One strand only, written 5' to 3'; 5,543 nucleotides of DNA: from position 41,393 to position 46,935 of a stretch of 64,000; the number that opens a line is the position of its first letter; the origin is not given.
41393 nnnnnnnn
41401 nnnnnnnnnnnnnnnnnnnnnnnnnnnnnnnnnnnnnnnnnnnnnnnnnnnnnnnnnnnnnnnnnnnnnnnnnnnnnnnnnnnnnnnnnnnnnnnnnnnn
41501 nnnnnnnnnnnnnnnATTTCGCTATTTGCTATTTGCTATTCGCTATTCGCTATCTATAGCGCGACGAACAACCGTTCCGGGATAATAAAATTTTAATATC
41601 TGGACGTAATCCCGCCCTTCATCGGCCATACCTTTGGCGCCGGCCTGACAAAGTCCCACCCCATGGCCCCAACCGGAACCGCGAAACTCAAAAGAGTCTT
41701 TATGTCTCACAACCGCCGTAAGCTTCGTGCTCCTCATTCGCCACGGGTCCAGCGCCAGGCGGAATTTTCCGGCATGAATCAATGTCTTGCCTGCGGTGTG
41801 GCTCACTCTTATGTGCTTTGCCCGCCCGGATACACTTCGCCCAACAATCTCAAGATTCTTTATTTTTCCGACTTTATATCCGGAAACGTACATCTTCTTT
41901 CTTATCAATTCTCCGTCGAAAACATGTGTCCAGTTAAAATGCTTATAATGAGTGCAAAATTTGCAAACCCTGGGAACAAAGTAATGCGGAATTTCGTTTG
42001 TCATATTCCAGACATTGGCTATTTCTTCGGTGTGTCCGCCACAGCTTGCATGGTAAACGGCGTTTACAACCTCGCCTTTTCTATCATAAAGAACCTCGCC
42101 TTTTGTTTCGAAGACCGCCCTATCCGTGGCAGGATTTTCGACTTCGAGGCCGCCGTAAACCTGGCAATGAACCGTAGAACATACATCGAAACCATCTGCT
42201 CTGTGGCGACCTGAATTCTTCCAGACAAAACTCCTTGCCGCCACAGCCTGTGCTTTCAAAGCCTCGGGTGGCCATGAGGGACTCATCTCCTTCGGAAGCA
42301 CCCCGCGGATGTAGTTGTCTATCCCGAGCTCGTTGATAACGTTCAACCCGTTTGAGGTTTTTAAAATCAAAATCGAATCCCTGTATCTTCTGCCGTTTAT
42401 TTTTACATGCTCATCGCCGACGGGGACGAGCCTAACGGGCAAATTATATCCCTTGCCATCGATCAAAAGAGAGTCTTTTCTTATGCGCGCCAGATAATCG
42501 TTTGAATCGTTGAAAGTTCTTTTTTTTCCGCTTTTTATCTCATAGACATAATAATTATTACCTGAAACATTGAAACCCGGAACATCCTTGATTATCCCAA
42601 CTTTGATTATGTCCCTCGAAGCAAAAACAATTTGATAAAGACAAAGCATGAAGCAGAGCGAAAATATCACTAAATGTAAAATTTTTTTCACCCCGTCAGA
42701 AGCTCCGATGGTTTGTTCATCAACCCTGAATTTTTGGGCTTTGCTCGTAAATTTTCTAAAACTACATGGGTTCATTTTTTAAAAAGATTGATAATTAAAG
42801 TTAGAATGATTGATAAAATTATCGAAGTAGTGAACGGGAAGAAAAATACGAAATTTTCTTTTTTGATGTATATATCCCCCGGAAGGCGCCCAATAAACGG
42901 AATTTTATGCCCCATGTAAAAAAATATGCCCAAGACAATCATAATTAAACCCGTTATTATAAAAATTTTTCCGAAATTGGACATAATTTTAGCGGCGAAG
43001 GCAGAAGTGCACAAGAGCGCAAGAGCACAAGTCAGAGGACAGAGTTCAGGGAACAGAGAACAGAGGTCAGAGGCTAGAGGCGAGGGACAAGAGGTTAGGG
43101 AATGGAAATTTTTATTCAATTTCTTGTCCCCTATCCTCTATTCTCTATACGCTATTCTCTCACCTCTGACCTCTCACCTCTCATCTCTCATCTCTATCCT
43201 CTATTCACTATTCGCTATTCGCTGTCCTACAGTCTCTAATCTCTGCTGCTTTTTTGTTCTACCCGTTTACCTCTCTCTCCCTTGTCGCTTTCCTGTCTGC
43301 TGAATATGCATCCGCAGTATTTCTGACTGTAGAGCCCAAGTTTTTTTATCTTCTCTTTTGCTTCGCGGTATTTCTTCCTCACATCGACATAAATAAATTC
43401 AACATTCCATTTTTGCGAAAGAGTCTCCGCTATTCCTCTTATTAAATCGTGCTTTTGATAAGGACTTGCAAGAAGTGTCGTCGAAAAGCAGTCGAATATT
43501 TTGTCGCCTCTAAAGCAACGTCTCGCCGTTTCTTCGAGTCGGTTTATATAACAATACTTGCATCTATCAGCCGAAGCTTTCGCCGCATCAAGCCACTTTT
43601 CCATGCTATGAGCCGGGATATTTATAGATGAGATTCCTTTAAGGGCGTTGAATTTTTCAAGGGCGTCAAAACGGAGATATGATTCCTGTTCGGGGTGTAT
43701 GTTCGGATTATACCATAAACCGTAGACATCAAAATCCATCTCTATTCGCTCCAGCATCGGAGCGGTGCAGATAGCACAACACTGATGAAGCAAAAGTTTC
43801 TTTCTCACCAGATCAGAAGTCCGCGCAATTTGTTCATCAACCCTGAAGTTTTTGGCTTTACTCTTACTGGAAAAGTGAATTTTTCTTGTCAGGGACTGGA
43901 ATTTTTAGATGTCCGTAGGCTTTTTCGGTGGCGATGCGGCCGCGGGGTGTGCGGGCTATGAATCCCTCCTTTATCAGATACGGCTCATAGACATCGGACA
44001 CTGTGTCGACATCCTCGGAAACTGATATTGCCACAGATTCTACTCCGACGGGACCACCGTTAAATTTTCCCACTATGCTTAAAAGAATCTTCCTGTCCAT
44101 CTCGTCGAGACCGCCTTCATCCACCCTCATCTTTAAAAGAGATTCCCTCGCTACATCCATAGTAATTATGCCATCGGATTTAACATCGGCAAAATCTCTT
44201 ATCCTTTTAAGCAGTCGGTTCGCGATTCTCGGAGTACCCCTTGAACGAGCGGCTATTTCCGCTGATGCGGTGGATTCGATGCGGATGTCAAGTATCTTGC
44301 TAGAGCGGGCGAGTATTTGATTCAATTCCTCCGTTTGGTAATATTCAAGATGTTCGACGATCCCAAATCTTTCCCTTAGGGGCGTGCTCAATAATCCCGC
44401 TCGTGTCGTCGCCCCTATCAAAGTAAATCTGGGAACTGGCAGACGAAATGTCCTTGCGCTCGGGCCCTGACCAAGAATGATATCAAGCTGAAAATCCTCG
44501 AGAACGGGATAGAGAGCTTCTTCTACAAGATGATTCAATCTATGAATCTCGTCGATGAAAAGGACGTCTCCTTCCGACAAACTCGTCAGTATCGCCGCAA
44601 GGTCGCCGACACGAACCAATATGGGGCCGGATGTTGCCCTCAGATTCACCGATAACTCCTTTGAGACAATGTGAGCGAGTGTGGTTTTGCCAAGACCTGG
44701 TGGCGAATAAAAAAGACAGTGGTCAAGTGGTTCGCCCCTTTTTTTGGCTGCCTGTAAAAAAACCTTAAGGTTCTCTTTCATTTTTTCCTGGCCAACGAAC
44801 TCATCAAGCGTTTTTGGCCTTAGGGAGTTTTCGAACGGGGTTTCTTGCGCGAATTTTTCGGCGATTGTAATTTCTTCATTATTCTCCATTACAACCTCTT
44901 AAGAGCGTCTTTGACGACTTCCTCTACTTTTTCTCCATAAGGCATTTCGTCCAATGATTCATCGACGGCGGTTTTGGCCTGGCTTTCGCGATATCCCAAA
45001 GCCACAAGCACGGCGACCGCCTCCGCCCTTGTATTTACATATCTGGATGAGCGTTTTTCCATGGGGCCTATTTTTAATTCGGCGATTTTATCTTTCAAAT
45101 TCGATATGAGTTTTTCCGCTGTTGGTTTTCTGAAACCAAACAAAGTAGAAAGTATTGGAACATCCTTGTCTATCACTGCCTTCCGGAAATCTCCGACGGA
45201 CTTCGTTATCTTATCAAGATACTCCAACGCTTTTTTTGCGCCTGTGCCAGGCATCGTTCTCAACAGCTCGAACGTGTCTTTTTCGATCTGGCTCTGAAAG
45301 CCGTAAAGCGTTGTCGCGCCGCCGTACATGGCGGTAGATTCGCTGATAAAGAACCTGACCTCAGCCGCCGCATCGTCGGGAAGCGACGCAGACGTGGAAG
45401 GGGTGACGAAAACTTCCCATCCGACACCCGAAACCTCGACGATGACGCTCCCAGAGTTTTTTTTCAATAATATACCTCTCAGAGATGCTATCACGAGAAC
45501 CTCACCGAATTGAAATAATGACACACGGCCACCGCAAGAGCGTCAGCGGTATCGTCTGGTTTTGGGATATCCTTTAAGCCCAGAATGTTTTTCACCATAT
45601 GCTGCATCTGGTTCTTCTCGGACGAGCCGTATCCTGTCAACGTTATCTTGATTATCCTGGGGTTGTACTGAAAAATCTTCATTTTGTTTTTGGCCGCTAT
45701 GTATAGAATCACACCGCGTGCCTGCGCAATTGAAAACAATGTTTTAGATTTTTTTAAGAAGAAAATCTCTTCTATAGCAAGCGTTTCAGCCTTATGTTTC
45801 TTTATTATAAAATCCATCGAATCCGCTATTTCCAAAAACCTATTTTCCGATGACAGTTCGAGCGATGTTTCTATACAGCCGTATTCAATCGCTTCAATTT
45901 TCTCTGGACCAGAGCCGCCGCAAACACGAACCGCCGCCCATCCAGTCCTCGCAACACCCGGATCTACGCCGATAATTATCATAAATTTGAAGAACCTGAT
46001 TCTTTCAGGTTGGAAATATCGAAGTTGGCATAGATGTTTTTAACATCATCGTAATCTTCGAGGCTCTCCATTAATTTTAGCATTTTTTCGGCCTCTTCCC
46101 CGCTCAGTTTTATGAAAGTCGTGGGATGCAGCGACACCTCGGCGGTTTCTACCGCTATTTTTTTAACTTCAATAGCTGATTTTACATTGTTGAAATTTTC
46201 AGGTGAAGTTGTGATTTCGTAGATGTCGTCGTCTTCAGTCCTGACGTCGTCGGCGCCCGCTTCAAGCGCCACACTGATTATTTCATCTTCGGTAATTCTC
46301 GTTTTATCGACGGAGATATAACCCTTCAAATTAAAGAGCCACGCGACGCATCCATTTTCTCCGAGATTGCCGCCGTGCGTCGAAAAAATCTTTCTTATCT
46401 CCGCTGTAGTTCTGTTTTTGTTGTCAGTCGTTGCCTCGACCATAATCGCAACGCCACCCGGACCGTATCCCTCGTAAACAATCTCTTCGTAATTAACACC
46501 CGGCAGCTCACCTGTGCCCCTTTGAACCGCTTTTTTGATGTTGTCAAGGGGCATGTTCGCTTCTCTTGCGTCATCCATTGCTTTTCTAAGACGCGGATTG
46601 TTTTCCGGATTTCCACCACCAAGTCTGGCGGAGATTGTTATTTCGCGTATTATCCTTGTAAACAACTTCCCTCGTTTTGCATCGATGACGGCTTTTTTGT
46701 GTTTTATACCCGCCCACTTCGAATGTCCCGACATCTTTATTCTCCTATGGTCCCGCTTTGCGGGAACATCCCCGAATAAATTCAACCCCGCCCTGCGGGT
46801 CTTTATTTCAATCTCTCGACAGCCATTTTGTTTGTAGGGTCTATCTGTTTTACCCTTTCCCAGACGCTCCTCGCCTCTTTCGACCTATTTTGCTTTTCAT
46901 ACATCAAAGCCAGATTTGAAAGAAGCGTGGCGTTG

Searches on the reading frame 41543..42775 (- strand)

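Call 14: search_protein_families(library=pfam, proteins=[window:41543-42775:-], max_evalue=0.001)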
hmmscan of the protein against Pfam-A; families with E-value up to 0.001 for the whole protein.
window:41543-42775:- (410 aa): 1 family
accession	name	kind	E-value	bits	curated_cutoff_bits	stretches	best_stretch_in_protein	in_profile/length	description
PF08486.15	SpoIID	-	7.5e-29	100.7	23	1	141-229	2-95/97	Stage II sporulation protein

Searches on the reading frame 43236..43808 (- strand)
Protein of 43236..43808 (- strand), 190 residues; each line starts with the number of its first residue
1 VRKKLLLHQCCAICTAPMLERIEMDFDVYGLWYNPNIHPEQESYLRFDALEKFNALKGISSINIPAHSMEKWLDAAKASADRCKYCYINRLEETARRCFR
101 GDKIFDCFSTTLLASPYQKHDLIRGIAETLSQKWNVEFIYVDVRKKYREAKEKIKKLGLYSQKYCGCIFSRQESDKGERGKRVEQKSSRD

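Call 14: search_protein_families(library=pfam, proteins=[window:43236-43808:-], max_evalue=0.001)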
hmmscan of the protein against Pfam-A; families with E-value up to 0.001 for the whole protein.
window:43236-43808:- (190 aa): 1 family
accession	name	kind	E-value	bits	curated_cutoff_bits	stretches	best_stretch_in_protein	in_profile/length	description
PF02677.20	QueH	-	5.8e-46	157.2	23.5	1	5-173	1-175/175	Epoxyqueuosine reductase QueH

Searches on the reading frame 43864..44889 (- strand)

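Call 14: search_protein_families(library=pfam, proteins=[window:43864-44889:-], max_evalue=0.001)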
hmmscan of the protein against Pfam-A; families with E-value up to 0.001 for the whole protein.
window:43864-44889:- (341 aa): 5 families
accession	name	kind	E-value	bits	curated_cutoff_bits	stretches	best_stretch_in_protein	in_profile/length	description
PF05496.18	RuvB_N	-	1.7e-75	252.5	27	1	23-181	1-159/159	Holliday junction DNA helicase RuvB P-loop domain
PF17864.7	AAA_lid_4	-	3.9e-29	100.7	27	1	184-257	1-74/74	RuvB AAA lid domain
PF05491.19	RuvB_C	-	2.2e-25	88.8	24.7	1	259-329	2-72/72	RuvB C-terminal winged helix domain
PF00004.35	AAA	-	1.4e-18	68.1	21.2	1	58-181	1-129/131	ATPase family associated with various cellular activities (AAA)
PF07728.20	AAA_5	-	3.7e-06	27.4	22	1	99-175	59-139/139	AAA domain (dynein-related subfamily)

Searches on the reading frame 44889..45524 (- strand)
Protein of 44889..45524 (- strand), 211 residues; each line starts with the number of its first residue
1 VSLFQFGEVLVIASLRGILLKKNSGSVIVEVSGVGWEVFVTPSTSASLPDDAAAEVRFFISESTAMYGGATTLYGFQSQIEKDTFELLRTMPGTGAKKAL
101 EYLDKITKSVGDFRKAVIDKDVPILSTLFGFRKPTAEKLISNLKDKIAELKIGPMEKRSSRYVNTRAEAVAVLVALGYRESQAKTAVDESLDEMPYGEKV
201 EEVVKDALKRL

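Call 77: search_protein_families(library=pfam, proteins=[window:44889-45524:-], max_evalue=0.0001)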
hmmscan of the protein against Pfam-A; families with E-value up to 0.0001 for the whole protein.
window:44889-45524:- (211 aa): 2 families
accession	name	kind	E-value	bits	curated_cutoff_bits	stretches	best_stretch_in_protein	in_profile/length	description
PF01330.27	RuvA_N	-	1.8e-10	41.2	23.6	1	12-63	2-51/61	RuvA N terminal domain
PF07499.19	RuvA_C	-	7.2e-08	33.2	24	1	166-211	3-46/47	RuvA, C-terminal domain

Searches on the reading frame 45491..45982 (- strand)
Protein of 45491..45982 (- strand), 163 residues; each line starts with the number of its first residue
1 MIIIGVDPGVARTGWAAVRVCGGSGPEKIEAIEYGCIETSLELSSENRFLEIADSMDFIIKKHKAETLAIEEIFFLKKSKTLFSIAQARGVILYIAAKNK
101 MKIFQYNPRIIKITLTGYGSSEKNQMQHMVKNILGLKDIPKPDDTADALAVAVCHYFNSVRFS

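Call 77: search_protein_families(library=pfam, proteins=[window:45491-45982:-], max_evalue=0.0001)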
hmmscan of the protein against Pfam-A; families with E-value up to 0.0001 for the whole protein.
window:45491-45982:- (163 aa): 1 family
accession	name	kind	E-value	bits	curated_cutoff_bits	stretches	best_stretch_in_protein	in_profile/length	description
PF02075.23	RuvC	-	9.2e-44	149.4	22.2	1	3-155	1-148/148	Crossover junction endodeoxyribonuclease RuvC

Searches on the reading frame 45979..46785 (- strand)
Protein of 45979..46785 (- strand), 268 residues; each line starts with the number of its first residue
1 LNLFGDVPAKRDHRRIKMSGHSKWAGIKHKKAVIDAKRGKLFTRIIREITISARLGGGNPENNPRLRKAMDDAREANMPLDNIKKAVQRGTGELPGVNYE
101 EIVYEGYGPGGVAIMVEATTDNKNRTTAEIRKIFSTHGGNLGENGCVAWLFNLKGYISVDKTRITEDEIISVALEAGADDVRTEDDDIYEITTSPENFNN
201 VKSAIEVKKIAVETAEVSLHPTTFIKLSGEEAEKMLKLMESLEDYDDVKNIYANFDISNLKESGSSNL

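Call 77: search_protein_families(library=pfam, proteins=[window:45979-46785:-], max_evalue=0.0001)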
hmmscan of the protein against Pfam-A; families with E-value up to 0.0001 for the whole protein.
window:45979-46785:- (268 aa): 2 families
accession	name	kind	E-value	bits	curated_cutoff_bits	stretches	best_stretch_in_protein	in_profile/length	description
PF01709.26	Transcrip_reg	-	2.7e-60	203.1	27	1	99-255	1-160/160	TACO1/YebC second and third domain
PF20772.2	TACO1_YebC_N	-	4e-30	104.5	36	1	22-93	1-73/73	TACO1/YebC protein N-terminal domain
